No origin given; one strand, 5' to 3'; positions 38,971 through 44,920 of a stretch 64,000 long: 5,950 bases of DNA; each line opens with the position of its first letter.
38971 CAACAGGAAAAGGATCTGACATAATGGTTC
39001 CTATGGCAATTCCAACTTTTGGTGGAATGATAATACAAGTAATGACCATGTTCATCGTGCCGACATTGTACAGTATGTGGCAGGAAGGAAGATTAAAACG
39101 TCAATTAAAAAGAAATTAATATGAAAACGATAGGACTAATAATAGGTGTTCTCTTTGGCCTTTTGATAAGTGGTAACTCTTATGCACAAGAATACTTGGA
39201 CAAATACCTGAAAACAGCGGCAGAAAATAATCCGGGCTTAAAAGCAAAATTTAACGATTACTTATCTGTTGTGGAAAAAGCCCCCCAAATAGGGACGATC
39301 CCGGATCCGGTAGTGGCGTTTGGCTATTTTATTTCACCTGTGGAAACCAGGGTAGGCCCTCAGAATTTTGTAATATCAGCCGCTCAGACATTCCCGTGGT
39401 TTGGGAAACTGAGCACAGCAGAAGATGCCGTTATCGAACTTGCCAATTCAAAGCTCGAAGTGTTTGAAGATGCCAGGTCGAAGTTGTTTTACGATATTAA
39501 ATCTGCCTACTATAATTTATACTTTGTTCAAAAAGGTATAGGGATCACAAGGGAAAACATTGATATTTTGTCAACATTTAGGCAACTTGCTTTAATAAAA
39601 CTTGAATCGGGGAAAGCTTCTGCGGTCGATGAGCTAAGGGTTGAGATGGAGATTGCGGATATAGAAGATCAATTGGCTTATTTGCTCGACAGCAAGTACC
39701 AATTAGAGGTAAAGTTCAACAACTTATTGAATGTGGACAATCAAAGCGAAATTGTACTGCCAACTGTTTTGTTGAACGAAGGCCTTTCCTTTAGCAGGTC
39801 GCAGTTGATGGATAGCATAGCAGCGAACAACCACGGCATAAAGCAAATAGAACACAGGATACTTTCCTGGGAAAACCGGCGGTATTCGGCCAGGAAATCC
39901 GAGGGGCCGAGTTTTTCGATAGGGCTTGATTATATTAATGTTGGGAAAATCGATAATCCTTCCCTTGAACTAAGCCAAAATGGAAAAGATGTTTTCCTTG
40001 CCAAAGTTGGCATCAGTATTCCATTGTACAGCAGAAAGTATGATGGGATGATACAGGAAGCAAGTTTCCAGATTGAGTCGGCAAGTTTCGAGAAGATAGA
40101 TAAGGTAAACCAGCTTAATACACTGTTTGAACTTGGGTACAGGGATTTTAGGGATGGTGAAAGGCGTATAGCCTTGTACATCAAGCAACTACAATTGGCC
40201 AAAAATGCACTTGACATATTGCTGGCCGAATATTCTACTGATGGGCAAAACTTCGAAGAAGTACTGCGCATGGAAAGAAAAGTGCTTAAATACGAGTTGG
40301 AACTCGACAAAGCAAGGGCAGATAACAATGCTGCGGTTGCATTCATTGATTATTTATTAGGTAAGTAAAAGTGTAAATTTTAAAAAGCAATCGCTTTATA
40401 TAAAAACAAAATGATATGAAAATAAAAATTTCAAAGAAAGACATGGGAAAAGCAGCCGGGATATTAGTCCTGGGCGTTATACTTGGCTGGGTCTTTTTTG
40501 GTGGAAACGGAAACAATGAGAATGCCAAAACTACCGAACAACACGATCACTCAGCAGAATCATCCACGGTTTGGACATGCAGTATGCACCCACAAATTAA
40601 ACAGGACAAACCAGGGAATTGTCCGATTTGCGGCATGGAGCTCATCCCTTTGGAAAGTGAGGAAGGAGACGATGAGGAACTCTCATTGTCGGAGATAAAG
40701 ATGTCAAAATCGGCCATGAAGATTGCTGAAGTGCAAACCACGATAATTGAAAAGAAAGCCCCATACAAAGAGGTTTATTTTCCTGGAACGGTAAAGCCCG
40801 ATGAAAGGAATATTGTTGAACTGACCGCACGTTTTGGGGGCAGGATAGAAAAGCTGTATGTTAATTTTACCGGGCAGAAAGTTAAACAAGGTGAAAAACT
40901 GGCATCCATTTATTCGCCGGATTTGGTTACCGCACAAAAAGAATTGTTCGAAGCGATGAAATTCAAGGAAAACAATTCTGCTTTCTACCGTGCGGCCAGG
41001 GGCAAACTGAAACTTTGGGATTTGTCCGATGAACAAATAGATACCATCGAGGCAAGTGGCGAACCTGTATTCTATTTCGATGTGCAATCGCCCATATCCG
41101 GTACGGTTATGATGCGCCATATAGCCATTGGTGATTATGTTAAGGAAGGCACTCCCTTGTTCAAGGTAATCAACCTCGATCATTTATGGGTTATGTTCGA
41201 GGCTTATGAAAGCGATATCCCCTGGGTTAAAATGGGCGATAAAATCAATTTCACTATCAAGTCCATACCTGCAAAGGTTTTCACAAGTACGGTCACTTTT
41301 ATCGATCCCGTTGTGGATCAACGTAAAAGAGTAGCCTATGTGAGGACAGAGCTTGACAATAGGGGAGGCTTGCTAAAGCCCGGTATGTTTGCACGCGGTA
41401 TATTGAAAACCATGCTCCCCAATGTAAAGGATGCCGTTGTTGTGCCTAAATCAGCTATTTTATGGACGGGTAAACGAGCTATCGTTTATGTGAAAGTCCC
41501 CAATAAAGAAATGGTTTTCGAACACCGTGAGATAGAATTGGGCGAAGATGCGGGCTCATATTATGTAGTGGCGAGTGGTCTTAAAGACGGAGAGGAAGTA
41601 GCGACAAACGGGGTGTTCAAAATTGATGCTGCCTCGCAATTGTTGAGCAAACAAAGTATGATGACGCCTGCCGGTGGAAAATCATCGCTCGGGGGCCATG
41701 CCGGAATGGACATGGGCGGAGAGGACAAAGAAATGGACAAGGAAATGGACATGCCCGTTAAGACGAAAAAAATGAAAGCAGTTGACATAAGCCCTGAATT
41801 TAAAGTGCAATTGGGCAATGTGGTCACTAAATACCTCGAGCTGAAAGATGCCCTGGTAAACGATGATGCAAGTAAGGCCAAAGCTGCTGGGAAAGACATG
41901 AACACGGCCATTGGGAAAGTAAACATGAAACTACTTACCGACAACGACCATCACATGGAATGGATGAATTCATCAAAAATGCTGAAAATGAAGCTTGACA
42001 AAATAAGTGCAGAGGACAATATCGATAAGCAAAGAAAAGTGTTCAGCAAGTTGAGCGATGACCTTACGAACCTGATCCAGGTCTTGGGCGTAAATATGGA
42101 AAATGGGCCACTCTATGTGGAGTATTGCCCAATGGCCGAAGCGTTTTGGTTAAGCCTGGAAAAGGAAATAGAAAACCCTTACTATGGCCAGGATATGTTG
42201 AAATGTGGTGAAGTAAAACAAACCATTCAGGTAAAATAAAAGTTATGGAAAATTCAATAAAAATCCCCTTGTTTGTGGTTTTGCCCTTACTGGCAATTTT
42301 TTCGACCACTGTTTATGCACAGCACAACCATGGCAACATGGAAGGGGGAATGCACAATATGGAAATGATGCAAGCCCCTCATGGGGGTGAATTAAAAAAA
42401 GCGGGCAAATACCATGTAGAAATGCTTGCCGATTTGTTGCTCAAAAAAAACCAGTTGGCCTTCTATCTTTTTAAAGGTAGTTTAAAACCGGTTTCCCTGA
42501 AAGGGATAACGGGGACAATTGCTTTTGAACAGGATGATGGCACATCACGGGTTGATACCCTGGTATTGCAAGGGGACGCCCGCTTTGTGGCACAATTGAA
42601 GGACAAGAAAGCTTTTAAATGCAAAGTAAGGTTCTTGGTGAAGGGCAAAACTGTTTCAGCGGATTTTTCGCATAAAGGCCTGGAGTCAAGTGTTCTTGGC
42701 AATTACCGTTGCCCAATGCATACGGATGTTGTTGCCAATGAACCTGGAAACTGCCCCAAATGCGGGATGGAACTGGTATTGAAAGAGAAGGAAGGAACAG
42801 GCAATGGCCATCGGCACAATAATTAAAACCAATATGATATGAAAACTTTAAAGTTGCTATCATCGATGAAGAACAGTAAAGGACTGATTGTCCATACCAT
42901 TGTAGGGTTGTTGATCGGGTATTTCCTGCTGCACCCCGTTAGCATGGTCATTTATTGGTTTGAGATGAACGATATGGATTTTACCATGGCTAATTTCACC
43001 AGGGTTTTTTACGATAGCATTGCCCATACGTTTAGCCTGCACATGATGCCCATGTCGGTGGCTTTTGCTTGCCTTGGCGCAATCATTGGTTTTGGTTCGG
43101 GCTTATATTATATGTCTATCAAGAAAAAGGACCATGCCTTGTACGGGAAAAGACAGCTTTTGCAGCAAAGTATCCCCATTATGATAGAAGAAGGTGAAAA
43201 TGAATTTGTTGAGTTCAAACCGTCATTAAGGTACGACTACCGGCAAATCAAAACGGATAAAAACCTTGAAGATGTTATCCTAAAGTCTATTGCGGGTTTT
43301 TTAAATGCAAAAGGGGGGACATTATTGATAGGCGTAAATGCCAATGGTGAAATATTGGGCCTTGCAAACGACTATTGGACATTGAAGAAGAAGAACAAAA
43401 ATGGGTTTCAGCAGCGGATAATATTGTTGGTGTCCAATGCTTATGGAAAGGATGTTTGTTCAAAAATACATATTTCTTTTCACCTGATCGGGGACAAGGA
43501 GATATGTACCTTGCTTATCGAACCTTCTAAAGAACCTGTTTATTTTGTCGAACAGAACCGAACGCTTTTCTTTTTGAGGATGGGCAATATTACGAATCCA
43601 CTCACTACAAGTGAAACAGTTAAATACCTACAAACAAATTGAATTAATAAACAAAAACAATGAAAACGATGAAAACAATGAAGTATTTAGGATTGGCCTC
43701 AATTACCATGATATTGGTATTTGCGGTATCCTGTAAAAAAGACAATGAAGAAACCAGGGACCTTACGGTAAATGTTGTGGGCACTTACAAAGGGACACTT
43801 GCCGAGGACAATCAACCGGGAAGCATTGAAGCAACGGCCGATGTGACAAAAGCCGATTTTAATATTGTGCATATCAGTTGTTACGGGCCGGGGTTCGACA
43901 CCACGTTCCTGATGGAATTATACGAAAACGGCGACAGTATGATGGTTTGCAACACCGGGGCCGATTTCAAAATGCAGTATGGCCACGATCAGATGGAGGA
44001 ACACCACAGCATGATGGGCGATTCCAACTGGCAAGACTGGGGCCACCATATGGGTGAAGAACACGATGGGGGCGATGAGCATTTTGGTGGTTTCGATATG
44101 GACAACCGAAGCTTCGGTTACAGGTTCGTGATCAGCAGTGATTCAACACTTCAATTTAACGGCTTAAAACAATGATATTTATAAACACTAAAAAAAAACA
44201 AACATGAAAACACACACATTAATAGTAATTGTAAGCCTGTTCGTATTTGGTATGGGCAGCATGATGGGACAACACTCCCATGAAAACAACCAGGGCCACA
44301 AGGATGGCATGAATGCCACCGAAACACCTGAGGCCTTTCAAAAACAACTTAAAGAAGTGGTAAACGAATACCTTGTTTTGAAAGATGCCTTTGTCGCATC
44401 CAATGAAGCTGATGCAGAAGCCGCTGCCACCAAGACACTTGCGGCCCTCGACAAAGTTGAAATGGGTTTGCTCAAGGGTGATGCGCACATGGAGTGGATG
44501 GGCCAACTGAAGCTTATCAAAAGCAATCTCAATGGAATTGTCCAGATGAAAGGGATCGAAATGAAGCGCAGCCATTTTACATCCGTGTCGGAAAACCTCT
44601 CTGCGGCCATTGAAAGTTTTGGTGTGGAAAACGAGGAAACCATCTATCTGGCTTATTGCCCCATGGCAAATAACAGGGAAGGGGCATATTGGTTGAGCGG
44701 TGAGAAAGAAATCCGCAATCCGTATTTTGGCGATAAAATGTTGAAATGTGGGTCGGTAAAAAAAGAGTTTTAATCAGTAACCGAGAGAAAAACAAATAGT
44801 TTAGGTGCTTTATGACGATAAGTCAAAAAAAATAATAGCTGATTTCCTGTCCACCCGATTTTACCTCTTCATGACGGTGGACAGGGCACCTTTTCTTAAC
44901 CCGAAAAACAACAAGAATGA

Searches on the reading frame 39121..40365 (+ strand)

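Call 88: search_protein_families(library=pfam, proteins=[window:39121-40365:+], max_evalue=0.001)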
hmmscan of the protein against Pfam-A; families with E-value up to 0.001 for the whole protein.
window:39121-40365:+ (415 aa): 1 family
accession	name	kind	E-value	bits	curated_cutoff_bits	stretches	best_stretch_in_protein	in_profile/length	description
PF02321.23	OEP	-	5.1e-35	121.4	22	2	228-414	3-187/187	Outer membrane efflux protein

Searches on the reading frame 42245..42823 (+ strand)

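Call 87: search_protein_families(library=pfam, proteins=[window:42245-42823:+], max_evalue=0.001)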
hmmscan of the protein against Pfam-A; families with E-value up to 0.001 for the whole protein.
window:42245-42823:+ (193 aa): 1 family
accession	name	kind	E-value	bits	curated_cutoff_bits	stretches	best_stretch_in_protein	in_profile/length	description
PF19335.5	HMBD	-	5.7e-12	45.8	23.6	1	154-178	2-26/28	Heavy metal binding domain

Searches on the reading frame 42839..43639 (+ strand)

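Call 87: search_protein_families(library=pfam, proteins=[window:42839-43639:+], max_evalue=0.001)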
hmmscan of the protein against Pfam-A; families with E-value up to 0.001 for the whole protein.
window:42839-43639:+ (267 aa): 1 family
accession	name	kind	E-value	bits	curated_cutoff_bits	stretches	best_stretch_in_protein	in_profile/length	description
PF04326.19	SLFN_AlbA_2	-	5e-15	56.5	25.3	1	120-255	1-117/118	Schlafen, AlbA_2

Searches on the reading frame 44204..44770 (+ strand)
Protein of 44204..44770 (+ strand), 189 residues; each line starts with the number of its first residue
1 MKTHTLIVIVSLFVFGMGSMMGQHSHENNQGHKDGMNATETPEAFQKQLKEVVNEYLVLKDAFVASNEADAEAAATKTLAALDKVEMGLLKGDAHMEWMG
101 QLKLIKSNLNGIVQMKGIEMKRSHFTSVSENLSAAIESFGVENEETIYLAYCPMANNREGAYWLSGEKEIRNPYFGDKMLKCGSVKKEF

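Call 87: search_protein_families(library=pfam, proteins=[window:44204-44770:+], max_evalue=0.001)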
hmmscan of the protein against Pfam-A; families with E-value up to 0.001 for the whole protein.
window:44204-44770:+ (189 aa): 1 family
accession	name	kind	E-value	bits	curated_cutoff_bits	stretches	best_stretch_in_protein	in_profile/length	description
PF11827.13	DUF3347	-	2.3e-22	80.1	25.5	1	52-143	1-92/93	Protein of unknown function (DUF3347)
